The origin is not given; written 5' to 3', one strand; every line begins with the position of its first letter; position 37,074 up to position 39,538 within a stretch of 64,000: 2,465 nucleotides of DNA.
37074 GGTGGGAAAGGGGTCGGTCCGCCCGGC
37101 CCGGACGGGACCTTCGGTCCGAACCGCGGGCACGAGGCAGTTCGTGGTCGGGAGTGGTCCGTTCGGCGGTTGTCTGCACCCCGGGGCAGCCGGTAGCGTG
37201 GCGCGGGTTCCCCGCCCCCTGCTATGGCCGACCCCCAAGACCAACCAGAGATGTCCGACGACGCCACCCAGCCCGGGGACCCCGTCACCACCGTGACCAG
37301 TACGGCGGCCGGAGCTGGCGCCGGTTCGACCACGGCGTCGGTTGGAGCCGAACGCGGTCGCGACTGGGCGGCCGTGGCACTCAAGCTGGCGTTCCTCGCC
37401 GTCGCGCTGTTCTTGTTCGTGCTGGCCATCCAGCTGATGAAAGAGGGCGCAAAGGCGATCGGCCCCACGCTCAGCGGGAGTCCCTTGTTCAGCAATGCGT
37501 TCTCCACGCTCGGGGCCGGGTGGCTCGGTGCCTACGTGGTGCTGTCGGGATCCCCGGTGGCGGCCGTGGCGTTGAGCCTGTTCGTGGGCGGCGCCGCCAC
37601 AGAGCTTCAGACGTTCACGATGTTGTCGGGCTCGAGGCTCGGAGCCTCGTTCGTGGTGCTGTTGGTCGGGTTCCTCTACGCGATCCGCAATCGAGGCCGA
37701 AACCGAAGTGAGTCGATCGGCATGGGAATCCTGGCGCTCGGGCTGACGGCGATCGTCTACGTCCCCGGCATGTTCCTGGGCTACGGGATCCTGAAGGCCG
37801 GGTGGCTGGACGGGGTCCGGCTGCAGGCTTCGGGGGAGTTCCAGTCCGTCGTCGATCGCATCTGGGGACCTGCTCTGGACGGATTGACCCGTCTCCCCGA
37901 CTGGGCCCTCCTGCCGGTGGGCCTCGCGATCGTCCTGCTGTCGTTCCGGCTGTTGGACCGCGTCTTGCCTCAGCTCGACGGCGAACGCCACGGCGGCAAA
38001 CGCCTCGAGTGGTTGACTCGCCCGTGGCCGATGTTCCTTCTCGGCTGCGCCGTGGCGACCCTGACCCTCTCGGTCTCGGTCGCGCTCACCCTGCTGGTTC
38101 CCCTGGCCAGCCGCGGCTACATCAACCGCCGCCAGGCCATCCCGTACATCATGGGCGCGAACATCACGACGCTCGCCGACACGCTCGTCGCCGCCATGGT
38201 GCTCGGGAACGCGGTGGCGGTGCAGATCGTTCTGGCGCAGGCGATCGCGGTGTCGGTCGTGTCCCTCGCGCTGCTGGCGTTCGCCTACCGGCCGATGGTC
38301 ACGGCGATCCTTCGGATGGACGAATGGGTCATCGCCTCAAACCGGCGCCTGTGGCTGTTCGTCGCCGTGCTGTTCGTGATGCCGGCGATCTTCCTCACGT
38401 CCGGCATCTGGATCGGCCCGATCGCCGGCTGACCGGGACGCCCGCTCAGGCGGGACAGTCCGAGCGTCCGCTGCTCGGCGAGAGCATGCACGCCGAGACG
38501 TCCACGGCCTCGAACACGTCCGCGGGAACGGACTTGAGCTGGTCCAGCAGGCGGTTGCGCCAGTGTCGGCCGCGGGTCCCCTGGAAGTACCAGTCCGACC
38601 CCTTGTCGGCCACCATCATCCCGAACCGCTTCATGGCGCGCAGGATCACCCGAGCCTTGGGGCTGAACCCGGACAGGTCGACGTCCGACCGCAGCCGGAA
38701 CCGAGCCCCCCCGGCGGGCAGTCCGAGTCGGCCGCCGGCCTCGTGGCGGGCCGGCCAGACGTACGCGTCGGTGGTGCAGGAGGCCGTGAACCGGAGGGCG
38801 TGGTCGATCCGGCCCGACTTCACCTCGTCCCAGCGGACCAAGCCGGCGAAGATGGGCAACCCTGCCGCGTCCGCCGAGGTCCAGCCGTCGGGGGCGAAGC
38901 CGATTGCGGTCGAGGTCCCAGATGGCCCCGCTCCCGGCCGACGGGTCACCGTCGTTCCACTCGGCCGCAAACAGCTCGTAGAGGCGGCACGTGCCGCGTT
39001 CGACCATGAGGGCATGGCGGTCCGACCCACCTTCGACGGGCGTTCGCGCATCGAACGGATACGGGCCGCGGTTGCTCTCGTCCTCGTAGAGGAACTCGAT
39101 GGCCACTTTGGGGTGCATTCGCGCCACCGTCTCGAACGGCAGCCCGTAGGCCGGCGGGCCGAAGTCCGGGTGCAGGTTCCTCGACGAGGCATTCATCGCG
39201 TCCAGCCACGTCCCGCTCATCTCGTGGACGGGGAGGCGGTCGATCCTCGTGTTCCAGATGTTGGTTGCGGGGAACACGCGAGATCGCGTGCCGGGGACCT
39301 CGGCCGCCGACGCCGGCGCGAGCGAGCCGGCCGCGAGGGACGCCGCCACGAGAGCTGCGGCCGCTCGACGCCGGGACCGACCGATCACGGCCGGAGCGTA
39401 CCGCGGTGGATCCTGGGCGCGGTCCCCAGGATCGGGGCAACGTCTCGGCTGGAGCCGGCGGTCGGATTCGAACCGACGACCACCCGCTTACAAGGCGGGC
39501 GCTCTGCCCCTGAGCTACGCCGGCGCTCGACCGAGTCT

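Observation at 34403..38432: Symmetric sulfur-trafficking cluster DsrE-TusA-SQR-TusA-DsrE with divergent PNaS-like membrane protein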

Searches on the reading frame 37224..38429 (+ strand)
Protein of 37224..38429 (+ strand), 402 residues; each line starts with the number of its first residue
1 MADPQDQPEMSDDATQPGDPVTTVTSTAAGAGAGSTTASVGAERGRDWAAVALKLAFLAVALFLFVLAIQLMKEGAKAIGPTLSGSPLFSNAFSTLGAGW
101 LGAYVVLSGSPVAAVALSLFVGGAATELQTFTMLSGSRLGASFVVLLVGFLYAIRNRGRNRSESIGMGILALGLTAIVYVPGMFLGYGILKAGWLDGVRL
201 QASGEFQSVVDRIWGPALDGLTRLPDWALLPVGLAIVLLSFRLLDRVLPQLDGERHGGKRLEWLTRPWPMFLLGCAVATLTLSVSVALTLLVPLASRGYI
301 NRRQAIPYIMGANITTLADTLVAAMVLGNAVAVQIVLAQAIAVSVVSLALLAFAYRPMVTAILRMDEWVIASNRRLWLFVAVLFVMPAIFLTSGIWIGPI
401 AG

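Call 3: search_protein_families(library=pfam, proteins=[window:37224-38429:+], max_evalue=0.01)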
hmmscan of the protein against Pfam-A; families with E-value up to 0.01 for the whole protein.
seq(402 aa): 1 family
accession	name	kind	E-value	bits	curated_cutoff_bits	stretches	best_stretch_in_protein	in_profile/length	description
PF02690.20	Na_Pi_cotrans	-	1.1e-08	35.6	29.1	1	238-345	3-104/137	Na+/Pi-cotransporter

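Call 4: search_protein_families(library=ncbifam, proteins=[window:37224-38429:+], max_evalue=0.01)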
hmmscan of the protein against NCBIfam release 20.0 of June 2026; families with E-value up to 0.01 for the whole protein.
seq(402 aa): 3 families
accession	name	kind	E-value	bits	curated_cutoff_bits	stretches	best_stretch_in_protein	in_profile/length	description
NF037997.1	Na_Pi_symport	subfamily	1.1e-07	31.7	50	1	234-341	5-112/294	Na/Pi symporter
TIGR00704.1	NaPi_cotrn_rel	hypoth_equivalog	7.7e-06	25.7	210.1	1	232-355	134-257/308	Na/Pi-cotransporter II-related protein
TIGR01013.1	2a58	subfamily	1.6e-05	24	306.15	1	253-371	22-146/456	sodium-dependent inorganic phosphate transporter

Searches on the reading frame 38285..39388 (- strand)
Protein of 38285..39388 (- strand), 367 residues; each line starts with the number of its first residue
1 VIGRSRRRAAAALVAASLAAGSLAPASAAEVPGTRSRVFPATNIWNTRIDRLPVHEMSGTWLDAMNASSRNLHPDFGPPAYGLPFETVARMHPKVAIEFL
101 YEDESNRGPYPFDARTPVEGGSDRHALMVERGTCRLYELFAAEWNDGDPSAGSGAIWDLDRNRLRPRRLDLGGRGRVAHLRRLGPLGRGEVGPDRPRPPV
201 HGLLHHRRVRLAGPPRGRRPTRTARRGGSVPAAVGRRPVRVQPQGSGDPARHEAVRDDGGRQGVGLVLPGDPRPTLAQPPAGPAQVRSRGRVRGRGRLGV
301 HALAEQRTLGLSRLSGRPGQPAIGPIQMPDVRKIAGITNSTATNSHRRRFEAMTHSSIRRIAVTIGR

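Call 28: search_protein_families(library=pfam, proteins=[window:38285-39388:-], max_evalue=0.0001)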
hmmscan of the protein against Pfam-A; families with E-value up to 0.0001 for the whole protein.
window:38285-39388:- (367 aa): 0 families
